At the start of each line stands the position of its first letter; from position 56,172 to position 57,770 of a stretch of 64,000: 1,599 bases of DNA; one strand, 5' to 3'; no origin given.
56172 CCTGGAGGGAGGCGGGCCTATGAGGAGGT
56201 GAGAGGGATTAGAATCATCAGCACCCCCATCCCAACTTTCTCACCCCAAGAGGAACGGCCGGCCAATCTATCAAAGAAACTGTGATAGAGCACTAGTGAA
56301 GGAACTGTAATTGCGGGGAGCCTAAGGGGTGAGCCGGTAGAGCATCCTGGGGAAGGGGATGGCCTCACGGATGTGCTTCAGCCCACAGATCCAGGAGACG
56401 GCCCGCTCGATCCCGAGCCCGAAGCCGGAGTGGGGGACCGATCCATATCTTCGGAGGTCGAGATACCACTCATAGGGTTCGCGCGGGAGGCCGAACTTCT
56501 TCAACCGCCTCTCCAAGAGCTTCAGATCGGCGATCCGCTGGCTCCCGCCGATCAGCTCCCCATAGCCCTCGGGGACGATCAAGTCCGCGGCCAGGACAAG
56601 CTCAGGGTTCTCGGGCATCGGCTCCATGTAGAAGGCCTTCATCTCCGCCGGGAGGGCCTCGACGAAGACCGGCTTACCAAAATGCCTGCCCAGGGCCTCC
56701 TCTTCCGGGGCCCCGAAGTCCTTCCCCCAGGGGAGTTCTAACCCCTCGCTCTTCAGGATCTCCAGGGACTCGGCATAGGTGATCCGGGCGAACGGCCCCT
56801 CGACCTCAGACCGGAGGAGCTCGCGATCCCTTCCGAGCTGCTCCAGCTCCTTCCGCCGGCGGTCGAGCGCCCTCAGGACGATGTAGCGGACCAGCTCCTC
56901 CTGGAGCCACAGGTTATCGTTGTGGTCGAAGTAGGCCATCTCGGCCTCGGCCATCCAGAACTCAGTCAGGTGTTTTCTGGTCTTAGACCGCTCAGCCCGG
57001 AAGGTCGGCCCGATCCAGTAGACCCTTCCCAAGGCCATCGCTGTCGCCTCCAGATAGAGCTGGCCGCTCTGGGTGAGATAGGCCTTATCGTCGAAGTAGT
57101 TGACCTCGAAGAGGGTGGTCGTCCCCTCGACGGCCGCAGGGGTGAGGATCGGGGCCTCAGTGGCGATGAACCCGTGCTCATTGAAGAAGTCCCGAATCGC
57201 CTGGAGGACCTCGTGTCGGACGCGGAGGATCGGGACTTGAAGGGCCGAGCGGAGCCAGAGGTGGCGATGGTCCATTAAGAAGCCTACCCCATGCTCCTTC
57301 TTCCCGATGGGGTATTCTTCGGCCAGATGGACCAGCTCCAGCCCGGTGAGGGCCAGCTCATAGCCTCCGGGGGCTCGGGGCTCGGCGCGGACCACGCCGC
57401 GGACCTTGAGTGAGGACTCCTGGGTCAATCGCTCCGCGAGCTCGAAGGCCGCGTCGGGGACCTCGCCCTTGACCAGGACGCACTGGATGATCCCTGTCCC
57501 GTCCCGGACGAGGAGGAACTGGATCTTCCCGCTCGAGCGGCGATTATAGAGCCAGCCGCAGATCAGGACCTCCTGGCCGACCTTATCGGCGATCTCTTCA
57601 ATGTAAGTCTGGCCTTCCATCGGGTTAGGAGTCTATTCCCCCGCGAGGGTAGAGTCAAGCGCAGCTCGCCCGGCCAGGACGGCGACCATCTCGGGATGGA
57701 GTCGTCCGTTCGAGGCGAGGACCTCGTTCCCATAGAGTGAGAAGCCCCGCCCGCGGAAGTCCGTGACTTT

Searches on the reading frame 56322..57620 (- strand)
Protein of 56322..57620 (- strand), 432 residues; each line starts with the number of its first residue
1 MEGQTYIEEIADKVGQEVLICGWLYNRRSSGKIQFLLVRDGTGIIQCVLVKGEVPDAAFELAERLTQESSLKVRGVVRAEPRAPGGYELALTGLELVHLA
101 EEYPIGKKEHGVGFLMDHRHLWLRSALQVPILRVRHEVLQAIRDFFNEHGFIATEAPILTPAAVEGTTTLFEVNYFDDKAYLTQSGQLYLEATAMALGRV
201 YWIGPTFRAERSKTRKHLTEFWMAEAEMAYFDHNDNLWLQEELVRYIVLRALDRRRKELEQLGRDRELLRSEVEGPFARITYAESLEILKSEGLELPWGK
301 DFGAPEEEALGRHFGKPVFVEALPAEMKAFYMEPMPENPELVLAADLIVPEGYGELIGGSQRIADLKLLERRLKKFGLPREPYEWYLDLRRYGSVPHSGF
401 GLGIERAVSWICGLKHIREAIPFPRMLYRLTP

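Call 7: search_protein_families(library=pfam, proteins=[window:56322-57620:-], max_evalue=0.01)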
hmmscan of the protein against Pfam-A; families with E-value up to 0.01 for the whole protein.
window:56322-57620:- (432 aa): 2 families
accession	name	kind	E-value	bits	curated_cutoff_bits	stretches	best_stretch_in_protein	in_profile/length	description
PF00152.25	tRNA-synt_2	-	6.8e-71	239.3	25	1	116-426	6-307/308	tRNA synthetases class II (D, K and N)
PF01336.31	tRNA_anti-codon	-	1.9e-16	60.2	27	1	18-96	1-74/75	OB-fold nucleic acid binding domain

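Call 12: find_related_loci(query=window:56322-57620:-, collection=genome_contigs, flank=10000)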
Query window:56322-57620:- (432 aa) in genome_contigs; peptide patterns used: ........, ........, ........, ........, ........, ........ (x = any residue, [..] = any of these).
600 stretches matched a pattern (row limit reached: there are more); 572 encode a relative of the query (tblastn E <= 1e-3); the best 80 are kept; 80 distinct loci.
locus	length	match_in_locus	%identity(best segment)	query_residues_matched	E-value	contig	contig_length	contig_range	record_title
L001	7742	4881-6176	93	1-432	0e+0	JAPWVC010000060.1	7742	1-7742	MAG: Candidatus Acetothermia bacterium isolate RSWS19 scaffold_63_c1, whole genome shotgun sequence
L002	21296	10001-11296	93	1-432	0e+0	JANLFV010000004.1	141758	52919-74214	MAG: Candidatus Acetothermia bacterium isolate A05DMB20 NODE_4_length_141758_cov_10.129778, whole genome shotgun sequenc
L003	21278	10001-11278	73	5-432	0e+0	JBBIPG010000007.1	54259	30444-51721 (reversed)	MAG: Candidatus Fraserbacteria bacterium isolate CYS170214_bin_298 NODE_427_length_54259_cov_2.59052, whole genome shotg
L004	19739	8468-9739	73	7-432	0e+0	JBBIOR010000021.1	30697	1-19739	MAG: Candidatus Fraserbacteria bacterium isolate EPF170215_bin_284 NODE_833_length_30697_cov_12.502252, whole genome sho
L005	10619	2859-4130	71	7-432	0e+0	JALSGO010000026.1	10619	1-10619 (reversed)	MAG: Candidatus Bipolaricaulota bacterium isolate 354-166_maxbin2_scaf2bin.100 354-166_scaffold_1404_c2, whole genome sh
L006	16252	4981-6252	68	7-432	0e+0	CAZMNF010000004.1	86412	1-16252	MAG TPA_asm: uncultured Thermotogae bacterium isolate SRP185896_co2_339 genome assembly, contig: NODE_59_length_86412_co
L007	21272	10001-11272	68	7-432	0e+0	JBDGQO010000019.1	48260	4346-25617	MAG: Candidatus Bipolaricaulia bacterium isolate DAL-Ass_25_90C3R DAL-Ass_25_90C3R_19, whole genome shotgun sequence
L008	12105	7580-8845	67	3-426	0e+0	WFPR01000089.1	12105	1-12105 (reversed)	MAG: Candidatus Bipolaricaulota bacterium isolate S012_72 k151_216413, whole genome shotgun sequence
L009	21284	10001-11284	64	6-432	0e+0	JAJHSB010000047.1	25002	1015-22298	MAG: Candidatus Acetothermia bacterium isolate NSHQ14.2015.Bin1 k141_1102, whole genome shotgun sequence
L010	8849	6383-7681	64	1-432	0e+0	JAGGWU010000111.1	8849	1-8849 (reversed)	MAG: Candidatus Bipolaricaulota bacterium isolate AUK134 PB_MBMC_088_c_000000000018, whole genome shotgun sequence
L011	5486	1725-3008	63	6-432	0e+0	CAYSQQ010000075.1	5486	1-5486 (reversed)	MAG TPA_asm: uncultured Thermotogae bacterium isolate binchicken_co112_53 genome assembly, contig: NODE_8589_length_5486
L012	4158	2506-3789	63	4-432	0e+0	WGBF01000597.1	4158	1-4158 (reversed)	MAG: bacterium isolate S144_13 k151_60524, whole genome shotgun sequence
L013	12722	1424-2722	65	1-432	0e+0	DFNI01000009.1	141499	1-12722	MAG TPA_asm: Acetothermia bacterium UBA3571 UBA3571_contig_419, whole genome shotgun sequence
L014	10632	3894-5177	62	6-432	3e-180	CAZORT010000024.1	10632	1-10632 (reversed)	MAG TPA_asm: uncultured Thermotogae bacterium isolate binchicken_co247_22 genome assembly, contig: NODE_439_length_10632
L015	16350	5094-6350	65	14-432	3e-179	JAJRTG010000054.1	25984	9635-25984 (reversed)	MAG: Candidatus Neomarinimicrobiota bacterium isolate Dive96_bin1.306 k141_1095274, whole genome shotgun sequence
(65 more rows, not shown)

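Call 18: search_protein_families(library=ncbifam, proteins=[L002:11369-11779:+, L002:11928-12443:+, L002:12529-13416:+, L002:13520-14041:+], max_evalue=1)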
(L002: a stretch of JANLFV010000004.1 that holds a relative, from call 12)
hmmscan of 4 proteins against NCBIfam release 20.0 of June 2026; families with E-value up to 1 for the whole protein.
L002:11369-11779:+ (136 aa): 3 families
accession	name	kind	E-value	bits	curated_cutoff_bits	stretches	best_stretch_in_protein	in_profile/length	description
TIGR02249.1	integrase_gron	subfamily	6.5e-23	81.6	265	1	38-104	1-67/315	integron integrase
NF011946.0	PRK15417.1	equivalog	4.4e-20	72.1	435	1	36-103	14-81/337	integron integrase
NF040815.2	recomb_XerA_Arch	equivalog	0.00074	19.2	220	1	42-103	3-63/263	site-specific tyrosine recombinase/integron integrase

L002:11928-12443:+ (171 aa): 15 families
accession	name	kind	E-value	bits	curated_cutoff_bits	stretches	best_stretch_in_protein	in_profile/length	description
NF000225.3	AAC_6p_Strep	exception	2.2e-12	47.2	250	1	76-146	54-125/156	aminoglycoside 6'-N-acetyltransferase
NF011709.0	PRK15130.1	equivalog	3.6e-08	33.4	218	1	7-146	5-141/186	spermidine N1-acetyltransferase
TIGR01575.1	rimI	equivalog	1e-07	32.2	86.4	1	59-147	29-114/132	ribosomal protein S18-alanine N-acetyltransferase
TIGR04431.1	N6_acetyl_AAC6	equivalog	6.6e-06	25.9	260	1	7-148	6-157/184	AacA4 family aminoglycoside N(6')-acetyltransferase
NF012165.0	AAC_6p_set_A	equivalog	7.7e-06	25.7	280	1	85-148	87-150/177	aminoglycoside 6'-N-acetyltransferase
NF040503.1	resist_ArsN1a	equivalog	1.4e-05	24.9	170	1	11-146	1-134/159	arsinothricin resistance N-acetyltransferase ArsN1 family A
NF033074.0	AAC_6p_Ib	exception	2.1e-05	24.3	400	1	84-148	93-157/184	AAC(6')-Ib family aminoglycoside 6'-N-acetyltransferase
NF007025.1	PRK09491.1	equivalog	3.3e-05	23.8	173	1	90-145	66-119/145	ribosomal protein S18-alanine N-acetyltransferase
NF000048.1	AAC_6p_A40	exception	0.00042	19.9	400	1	90-148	99-157/184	aminoglycoside 6'-N-acetyltransferase AacA40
TIGR03585.1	PseH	equivalog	0.001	19.2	93.1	1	49-147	39-135/156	UDP-4-amino-4,6-dideoxy-N-acetyl-beta-L-altrosamine N-acetyltransferase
NF000118.3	AAC_6p_A31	exception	0.0028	17.6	385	1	90-159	87-155/172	aminoglycoside N-acetyltransferase AAC(6')-31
NF000135.2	AAC_6p_IIc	exception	0.0031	17.3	415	1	89-146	98-155/193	aminoglycoside N-acetyltransferase AAC(6')-IIc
NF033151.0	AAC_6p_A10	exception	0.12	12.4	400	1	95-147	103-154/178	AAC(6')-I family aminoglycoside 6'-N-acetyltransferase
TIGR03448.1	mycothiol_MshD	equivalog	0.12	11.7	163.1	1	94-146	236-286/294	mycothiol synthase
NF049894.1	CG3035_N_ac_Glu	equivalog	0.14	11.3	280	1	92-148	238-292/300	N-acetylglutamate synthase, CG3035 family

L002:12529-13416:+ (295 aa): 228 families (the best 25 are shown)
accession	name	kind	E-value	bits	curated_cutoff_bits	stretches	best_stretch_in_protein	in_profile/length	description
NF009389.0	PRK12748.1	subfamily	3.8e-53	180.4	286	1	16-291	5-254/256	SDR family oxidoreductase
NF005559.1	PRK07231.1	subfamily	1.7e-49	168.6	215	2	74-292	37-248/249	glucose 1-dehydrogenase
NF009468.0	PRK12826.1-4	equivalog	2.5e-47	161.8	318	2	72-294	38-250/256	SDR family oxidoreductase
NF009499.0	PRK12859.1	subfamily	5.1e-47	160.3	366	1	14-291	5-256/258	SDR family oxidoreductase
NF009466.0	PRK12826.1-2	subfamily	1.5e-43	149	222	1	17-294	4-247/248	3-oxoacyl-ACP reductase FabG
NF005853.0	PRK07774.1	equivalog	4e-42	144.3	303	2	76-293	41-248/250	SDR family oxidoreductase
NF004198.0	PRK05653.1-3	equivalog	1.9e-41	142.2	296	2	79-293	45-248/248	3-oxoacyl-ACP reductase FabG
TIGR01830.1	3oxo_ACP_reduc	equivalog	4.7e-41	141.1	297.75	2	70-290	28-237/239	3-oxoacyl-[acyl-carrier-protein] reductase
NF005975.0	PRK08063.1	equivalog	2.5e-40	138.4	328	2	72-291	36-246/250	enoyl-[acyl-carrier-protein] reductase FabL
NF004778.0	PRK06124.1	equivalog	3e-39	135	303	2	70-292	40-253/256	SDR family oxidoreductase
NF004818.0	PRK06172.1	equivalog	8.2e-39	133.4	336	2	76-292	42-251/253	SDR family oxidoreductase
NF004202.0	PRK05653.2-2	equivalog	3.5e-38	131.6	333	2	73-294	39-250/259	3-oxoacyl-ACP reductase FabG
NF004197.0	PRK05653.1-1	equivalog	4e-37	128.2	332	3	182-293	133-248/249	3-oxoacyl-ACP reductase FabG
NF005309.0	PRK06841.1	subfamily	7.9e-37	127.1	286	2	86-292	57-253/255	GolD/DthD family dehydrogenase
NF009464.0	PRK12824.1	subfamily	8.9e-37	127.1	269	1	17-293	3-244/245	3-oxoacyl-ACP reductase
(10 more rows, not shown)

L002:13520-14041:+ (173 aa): 17 families
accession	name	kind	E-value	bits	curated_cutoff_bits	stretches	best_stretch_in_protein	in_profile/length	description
TIGR01575.1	rimI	equivalog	8.4e-11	42.2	86.4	1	44-151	5-117/132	ribosomal protein S18-alanine N-acetyltransferase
TIGR03448.1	mycothiol_MshD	equivalog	2.1e-05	24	163.1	1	62-157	40-135/294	mycothiol synthase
TIGR03827.1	GNAT_ablB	equivalog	2.3e-05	24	205.1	1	22-152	107-246/266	putative beta-lysine N-acetyltransferase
NF003641.0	PRK05279.1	equivalog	8.5e-05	21.6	344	1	32-125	296-392/441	amino-acid N-acetyltransferase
NF002959.0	PRK03624.1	equivalog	0.00022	20.9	124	1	66-151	47-134/147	GNAT family acetyltransferase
NF008212.0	PRK10975.1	equivalog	0.00037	20.4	219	1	59-149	126-223/232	dTDP-4-amino-4,6-dideoxy-D-galactose acyltransferase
NF007807.0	PRK10514.1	equivalog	0.00085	19.3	134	1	87-160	65-136/147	acetyltransferase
NF005840.0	PRK07757.1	equivalog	0.0011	18.9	154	1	34-128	6-102/153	N-acetyltransferase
TIGR01890.1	N-Ac-Glu-synth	equivalog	0.0011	18.1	202.85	1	32-122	284-377/429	amino-acid N-acetyltransferase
NF040503.1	resist_ArsN1a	equivalog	0.0024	17.7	170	1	72-153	52-140/159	arsinothricin resistance N-acetyltransferase ArsN1 family A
NF040501.1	resist_ArsN2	equivalog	0.013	15.1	125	1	69-126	25-82/133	arsenic resistance N-acetyltransferase ArsN2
TIGR02382.1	wecD_rffC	equivalog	0.021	14.4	195.1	1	60-134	87-168/191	dTDP-4-amino-4,6-dideoxy-D-galactose acyltransferase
NF000482.1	AAC_3_XI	exception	0.039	13.8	300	1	66-165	46-145/148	aminoglycoside N-acetyltransferase AAC(3)-XI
NF000224.3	AAC_6p_Acine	exception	0.056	13.5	225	1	94-123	77-106/146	AAC(6')-Ighjkrstuvwx family aminoglycoside N-acetyltransferase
NF000487.1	stat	exception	0.078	12.5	420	1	71-151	83-166/189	streptothricin N-acetyltransferase STAT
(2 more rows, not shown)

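Call 19: find_homologous_proteins(query=L002:11369-11779:+, max_evalue=0.00001)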
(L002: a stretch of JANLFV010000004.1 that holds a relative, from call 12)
Query L002:11369-11779:+ (136 aa): 2381 proteins with E <= 0.00001 among 2523 candidates; the best 120 are listed.
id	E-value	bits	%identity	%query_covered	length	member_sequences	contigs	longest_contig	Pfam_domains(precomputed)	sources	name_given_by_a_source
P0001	8.1e-45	170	82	71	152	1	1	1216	PF13495.13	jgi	jgi:site-specific recombinase XerD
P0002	1.5e-44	169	100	56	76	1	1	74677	PF13495.13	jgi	jgi:hypothetical protein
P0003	3.1e-39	152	60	79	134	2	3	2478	PF13495.13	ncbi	-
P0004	1.3e-38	150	70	75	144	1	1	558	PF13495.13,PF02899.24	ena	-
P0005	8.6e-37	144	65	51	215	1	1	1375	PF13495.13,PF02899.24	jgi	jgi:hypothetical protein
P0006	5.8e-36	141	71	69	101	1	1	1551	PF13495.13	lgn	-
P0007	1.7e-35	140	85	58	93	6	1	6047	PF13495.13,PF02899.24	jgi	-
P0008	2.3e-35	139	71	71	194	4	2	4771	PF13495.13,PF00589.28,PF02899.24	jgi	-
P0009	3.6e-35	139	56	90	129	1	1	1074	PF13495.13,PF02899.24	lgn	-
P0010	1.2e-34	137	67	74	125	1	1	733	PF13495.13,PF02899.24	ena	-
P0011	1.3e-34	137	87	55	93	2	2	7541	PF13495.13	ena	-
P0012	3.3e-34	136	87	51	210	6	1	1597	PF13495.13,PF00589.28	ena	-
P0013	3.4e-34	136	53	78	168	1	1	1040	PF13495.13,PF00589.28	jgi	-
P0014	1.4e-33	134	62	76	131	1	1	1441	PF13495.13,PF02899.24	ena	-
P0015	2.5e-33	133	84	51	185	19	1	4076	PF13495.13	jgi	jgi:site-specific recombinase XerD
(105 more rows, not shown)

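Call 38: find_related_loci(query=window:56322-57620:-, collection=metagenome_contigs, flank=8000)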
Query window:56322-57620:- (432 aa) in metagenome_contigs; peptide patterns used: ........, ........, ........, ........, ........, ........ (x = any residue, [..] = any of these).
600 stretches matched a pattern (row limit reached: there are more); 560 encode a relative of the query (tblastn E <= 1e-3); the best 80 are kept; 80 distinct loci.
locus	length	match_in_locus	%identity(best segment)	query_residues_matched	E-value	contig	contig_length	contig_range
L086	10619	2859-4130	71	7-432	0e+0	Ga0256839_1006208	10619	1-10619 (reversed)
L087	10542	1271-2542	69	7-432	0e+0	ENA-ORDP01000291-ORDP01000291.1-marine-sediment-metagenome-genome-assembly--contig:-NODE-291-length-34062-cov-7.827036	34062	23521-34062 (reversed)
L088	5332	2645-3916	67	7-432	0e+0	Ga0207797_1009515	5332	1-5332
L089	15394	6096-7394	64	1-432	0e+0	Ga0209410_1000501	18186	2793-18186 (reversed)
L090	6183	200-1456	66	14-432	0e+0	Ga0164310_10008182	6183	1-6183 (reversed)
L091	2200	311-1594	63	4-432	0e+0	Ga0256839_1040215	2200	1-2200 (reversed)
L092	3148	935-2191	64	14-432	0e+0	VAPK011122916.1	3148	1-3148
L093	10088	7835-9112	63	7-432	3e-178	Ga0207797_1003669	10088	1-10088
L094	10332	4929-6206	63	7-432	2e-176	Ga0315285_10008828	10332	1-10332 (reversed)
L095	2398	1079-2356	63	7-432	0e+0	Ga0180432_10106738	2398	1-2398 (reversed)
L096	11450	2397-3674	62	7-432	9e-176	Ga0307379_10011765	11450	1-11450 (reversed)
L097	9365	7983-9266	62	5-432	1e-174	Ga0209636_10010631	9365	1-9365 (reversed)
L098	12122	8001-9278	62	7-432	5e-174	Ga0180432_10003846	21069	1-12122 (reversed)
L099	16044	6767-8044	61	7-432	9e-174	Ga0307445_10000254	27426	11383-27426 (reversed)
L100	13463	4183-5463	62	7-432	2e-173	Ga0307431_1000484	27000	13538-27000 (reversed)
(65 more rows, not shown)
